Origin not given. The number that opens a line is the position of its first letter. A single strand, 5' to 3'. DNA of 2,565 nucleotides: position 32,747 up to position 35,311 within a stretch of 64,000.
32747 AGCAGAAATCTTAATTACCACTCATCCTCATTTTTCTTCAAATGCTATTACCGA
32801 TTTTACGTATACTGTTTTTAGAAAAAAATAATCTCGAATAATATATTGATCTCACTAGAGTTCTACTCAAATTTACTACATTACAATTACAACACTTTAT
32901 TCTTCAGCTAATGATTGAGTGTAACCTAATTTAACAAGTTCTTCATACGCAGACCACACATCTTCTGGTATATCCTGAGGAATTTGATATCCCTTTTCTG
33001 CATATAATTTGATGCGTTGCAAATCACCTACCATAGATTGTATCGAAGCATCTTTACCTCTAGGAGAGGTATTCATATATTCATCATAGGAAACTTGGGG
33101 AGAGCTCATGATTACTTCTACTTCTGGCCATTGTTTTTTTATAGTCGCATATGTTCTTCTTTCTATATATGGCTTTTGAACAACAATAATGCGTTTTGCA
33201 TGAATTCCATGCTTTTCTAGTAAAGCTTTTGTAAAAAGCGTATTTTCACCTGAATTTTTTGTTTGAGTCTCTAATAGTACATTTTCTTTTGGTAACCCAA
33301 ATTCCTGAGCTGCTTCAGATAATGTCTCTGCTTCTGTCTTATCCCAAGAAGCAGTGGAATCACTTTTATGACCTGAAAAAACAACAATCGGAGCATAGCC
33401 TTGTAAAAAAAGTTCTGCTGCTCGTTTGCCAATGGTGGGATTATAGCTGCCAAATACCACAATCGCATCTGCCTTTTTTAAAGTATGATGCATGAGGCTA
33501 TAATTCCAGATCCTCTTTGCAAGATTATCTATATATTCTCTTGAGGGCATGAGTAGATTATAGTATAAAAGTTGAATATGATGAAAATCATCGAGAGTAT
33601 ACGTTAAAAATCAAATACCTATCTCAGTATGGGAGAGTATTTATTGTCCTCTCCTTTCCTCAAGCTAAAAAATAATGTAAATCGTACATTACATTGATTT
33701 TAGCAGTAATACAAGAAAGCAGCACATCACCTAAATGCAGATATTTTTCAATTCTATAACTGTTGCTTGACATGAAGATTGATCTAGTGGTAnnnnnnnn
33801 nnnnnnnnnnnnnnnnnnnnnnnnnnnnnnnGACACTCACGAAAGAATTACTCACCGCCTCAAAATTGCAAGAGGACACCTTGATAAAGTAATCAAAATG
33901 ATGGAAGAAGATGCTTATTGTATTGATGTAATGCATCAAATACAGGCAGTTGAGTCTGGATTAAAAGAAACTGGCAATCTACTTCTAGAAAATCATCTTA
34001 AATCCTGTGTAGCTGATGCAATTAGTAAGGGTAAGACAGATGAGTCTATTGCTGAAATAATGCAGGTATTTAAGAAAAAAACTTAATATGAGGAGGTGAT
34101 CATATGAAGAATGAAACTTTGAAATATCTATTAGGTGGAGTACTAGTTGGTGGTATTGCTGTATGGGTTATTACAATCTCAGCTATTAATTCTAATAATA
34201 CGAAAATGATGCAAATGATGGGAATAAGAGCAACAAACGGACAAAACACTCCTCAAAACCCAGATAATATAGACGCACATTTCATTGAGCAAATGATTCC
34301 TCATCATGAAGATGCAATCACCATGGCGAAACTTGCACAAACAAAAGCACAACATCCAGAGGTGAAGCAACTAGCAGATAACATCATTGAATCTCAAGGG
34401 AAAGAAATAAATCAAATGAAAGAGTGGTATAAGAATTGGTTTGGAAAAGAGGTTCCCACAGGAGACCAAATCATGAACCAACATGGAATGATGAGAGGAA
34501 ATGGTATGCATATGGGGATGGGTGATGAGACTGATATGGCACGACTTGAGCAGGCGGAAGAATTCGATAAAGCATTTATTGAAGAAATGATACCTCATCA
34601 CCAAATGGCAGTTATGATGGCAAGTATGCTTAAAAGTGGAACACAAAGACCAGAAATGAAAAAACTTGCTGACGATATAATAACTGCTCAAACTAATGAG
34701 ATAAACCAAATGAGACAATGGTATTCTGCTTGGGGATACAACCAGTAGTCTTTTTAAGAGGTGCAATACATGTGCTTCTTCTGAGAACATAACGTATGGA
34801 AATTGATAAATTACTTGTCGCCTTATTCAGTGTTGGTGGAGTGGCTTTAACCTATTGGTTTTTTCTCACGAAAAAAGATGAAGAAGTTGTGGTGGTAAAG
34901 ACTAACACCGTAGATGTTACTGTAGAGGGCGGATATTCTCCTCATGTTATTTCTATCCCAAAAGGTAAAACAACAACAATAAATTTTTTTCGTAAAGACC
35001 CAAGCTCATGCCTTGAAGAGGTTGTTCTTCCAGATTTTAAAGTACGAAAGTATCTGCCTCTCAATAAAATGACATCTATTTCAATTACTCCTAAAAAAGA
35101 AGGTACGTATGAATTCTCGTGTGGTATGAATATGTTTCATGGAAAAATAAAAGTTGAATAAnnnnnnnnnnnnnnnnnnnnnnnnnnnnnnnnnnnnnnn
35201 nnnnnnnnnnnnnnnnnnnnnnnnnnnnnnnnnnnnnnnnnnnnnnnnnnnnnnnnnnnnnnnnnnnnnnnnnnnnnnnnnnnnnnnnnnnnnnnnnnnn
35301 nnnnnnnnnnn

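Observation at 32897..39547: Copper-homeostasis cassette bracketed by ~670-bp direct repeats (duplicated DUF218 gene, ~90% nt identity)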

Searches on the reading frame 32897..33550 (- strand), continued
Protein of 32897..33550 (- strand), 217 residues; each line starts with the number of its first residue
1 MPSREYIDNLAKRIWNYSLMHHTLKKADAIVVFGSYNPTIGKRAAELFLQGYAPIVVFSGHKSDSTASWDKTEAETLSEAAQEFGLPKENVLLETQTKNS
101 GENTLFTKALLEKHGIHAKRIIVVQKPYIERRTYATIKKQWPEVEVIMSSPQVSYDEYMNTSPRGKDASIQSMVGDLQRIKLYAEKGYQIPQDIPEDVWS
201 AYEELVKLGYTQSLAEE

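Call 57: search_solved_structures(query=window:32897-33547:-, max_evalue=0.001)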
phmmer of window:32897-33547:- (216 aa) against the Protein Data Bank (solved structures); distinct sequences matched with E-value up to 0.001: 1.
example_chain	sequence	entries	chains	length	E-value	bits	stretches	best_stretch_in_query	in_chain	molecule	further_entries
3ca8_A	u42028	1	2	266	3e-07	33.6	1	67-139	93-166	Protein ydcF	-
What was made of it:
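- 32897..33570 (-): Repeat copy a: ydcF_a (DUF218) CDS 32897-33550 plus 20 bp upstream containing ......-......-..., a likely leaderless promoter. PDB 3CA8 E. coli YdcF E=3e-7 (call 57).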

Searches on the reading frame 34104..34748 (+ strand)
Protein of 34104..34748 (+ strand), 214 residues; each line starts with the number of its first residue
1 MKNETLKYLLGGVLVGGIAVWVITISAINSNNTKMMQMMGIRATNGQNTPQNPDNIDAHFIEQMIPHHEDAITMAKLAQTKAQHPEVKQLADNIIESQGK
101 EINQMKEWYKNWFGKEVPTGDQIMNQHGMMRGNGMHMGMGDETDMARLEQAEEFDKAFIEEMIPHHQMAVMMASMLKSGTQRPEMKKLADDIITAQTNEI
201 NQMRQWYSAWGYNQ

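Call 5: search_protein_families(library=pfam, proteins=[window:34104-34748:+], max_evalue=0.01)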
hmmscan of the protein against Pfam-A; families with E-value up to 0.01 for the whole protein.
window:34104-34748:+ (214 aa): 2 families
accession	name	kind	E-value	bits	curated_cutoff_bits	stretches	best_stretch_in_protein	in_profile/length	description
PF03713.19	DUF305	-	4.3e-46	157.2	27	1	57-207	1-151/151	Domain of unknown function (DUF305)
PF13628.12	DUF4142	-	1.9e-13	51.3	27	2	57-193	3-125/138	Domain of unknown function (DUF4142)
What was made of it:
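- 34104..34748 (+): copM (DUF305), a secreted or anchored Met/His-rich copper-binding protein with two HH motifs and an N-terminal hydrophobic segment. Pfam DUF305 E=4e-46 (call 5).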

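Call 56: search_protein_families(library=ncbifam, proteins=[window:34104-34748:+], max_evalue=0.001)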
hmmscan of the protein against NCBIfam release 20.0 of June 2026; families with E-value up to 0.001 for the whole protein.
window:34104-34748:+ (214 aa): 1 family
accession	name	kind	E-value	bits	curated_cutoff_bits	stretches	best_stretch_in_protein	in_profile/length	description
NF049983.1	CopM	equivalog_domain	1e-33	115.1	90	2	143-206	10-72/73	CopM family metallochaperone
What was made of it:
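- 34104..34748 (+): NCBIfam CopM 115 bits against a cut-off of 90 (call 56).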

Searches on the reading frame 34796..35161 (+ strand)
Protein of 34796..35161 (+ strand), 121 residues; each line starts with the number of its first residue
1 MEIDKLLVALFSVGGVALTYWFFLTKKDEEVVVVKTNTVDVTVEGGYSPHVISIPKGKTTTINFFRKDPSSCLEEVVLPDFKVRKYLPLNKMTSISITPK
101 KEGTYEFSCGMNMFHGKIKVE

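Call 5: search_protein_families(library=pfam, proteins=[window:34796-35161:+], max_evalue=0.01)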
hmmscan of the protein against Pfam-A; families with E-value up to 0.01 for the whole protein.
window:34796-35161:+ (121 aa): 1 family
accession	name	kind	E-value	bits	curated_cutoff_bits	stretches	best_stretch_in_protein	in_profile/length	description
PF13473.12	Cupredoxin_1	-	1.1e-22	80.4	27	1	16-118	3-102/104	Cupredoxin-like domain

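Call 56: search_protein_families(library=ncbifam, proteins=[window:34796-35161:+], max_evalue=0.001)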
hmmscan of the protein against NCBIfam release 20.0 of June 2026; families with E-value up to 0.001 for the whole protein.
window:34796-35161:+ (121 aa): 0 families

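Call 59: search_solved_structures(query=window:34796-35158:+, max_evalue=1, show_alignments=3)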
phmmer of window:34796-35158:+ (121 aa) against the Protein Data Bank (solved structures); distinct sequences matched with E-value up to 1: 5.
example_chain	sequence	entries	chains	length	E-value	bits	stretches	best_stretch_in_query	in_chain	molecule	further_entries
2mry_A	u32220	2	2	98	3.3e-21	78.6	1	39-121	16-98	Uncharacterized protein | CupA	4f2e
4f2f_A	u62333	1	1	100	1.5e-10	44.2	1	39-118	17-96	Cation-transporting ATPase, E1-E2 family protein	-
4hcf_A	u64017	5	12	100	0.0004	23.5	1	37-116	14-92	Cupredoxin 1 | Cytochrome B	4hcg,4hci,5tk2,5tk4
5fc9_A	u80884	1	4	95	0.047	16.9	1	32-113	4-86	Blue (Type 1) copper domain protein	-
4xxi_A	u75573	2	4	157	0.35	14.1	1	22-72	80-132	Phycobiliprotein ApcE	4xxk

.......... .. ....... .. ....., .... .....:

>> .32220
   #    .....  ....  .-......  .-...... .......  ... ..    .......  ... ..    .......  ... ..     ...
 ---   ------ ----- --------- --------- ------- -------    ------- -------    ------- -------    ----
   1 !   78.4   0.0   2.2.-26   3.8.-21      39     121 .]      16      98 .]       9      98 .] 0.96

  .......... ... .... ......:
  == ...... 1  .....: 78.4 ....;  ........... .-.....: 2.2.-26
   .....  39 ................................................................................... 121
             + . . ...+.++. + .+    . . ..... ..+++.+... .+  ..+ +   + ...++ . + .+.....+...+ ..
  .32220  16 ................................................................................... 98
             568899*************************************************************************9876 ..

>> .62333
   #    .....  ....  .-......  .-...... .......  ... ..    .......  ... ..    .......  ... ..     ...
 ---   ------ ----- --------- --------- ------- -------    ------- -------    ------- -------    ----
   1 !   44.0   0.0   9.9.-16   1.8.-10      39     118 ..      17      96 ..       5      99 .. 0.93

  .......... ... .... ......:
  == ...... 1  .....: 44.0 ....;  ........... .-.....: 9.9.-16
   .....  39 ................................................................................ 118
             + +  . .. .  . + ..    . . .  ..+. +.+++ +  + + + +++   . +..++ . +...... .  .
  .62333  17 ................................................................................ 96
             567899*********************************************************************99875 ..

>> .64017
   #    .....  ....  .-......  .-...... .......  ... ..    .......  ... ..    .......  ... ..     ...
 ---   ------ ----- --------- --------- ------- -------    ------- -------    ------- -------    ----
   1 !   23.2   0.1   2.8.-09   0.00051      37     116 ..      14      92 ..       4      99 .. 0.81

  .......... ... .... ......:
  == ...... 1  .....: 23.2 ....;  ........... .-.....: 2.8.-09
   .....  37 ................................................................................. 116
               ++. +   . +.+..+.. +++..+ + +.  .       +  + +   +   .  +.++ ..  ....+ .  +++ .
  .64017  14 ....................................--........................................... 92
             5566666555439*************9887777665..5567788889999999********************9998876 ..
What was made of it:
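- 34796..35161 (+): cupA-like membrane-anchored cupredoxin Cu(I) chaperone (C72, C109-x-M111-x-M113). PDB 2MRY/4F2E CupA E=3.3e-21 (call 59).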
